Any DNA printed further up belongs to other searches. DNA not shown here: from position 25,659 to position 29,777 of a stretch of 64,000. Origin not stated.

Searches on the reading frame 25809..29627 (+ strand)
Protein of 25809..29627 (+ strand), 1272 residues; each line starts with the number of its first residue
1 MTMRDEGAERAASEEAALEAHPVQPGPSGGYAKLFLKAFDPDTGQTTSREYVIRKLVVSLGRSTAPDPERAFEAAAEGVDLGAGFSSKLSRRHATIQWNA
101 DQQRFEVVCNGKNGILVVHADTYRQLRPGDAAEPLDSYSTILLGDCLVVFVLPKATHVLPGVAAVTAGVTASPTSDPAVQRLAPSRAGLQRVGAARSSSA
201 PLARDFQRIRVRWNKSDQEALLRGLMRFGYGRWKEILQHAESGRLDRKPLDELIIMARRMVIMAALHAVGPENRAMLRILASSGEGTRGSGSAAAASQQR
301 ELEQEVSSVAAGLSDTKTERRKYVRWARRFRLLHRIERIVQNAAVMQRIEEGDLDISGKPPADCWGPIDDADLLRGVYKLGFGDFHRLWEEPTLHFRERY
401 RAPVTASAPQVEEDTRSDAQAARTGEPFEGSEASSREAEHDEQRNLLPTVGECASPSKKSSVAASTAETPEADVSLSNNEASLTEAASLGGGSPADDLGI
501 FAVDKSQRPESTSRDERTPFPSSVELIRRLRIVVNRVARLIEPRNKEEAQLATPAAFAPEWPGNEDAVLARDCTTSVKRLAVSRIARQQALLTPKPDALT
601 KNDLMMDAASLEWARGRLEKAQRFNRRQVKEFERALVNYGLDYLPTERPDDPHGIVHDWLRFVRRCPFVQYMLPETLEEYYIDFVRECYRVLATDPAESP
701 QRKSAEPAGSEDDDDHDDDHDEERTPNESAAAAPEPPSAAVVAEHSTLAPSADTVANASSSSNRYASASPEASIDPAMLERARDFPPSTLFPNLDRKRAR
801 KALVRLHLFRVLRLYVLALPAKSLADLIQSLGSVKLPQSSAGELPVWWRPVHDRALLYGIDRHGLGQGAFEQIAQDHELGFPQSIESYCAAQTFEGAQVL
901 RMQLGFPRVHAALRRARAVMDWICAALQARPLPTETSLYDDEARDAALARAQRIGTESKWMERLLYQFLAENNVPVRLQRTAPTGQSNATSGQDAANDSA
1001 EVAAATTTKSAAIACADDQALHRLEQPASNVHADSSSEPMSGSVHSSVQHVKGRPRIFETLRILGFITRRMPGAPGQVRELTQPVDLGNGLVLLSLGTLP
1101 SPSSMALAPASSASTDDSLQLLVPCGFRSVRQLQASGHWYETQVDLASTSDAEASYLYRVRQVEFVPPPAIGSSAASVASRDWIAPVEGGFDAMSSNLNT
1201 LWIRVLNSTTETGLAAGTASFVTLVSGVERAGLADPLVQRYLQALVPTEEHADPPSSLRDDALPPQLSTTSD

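Call 7: search_protein_families(library=pfam, proteins=[window:25809-29627:+])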
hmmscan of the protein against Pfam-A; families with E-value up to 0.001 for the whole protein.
window:25809-29627:+ (1272 aa): 4 families
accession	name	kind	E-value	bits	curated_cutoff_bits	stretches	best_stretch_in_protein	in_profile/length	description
PF23588.3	HTH_CHD1_Hrp3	-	1.1e-15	57.8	27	0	210-239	18-47/83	ATP-dependent helicase CHD1-2/hrp3 HTH domain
PF00249.37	Myb_DNA-binding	-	5.2e-05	23.7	24.4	1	210-244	1-33/46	Myb-like DNA-binding domain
PF23078.2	HTH_CHD6-9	-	7.7e-05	22.9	27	1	615-699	14-90/105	Chromodomain-helicase-DNA-binding protein 6-9, tri-helical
PF00498.31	FHA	-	0.00059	20.7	20.7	0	86-130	15-62/67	FHA domain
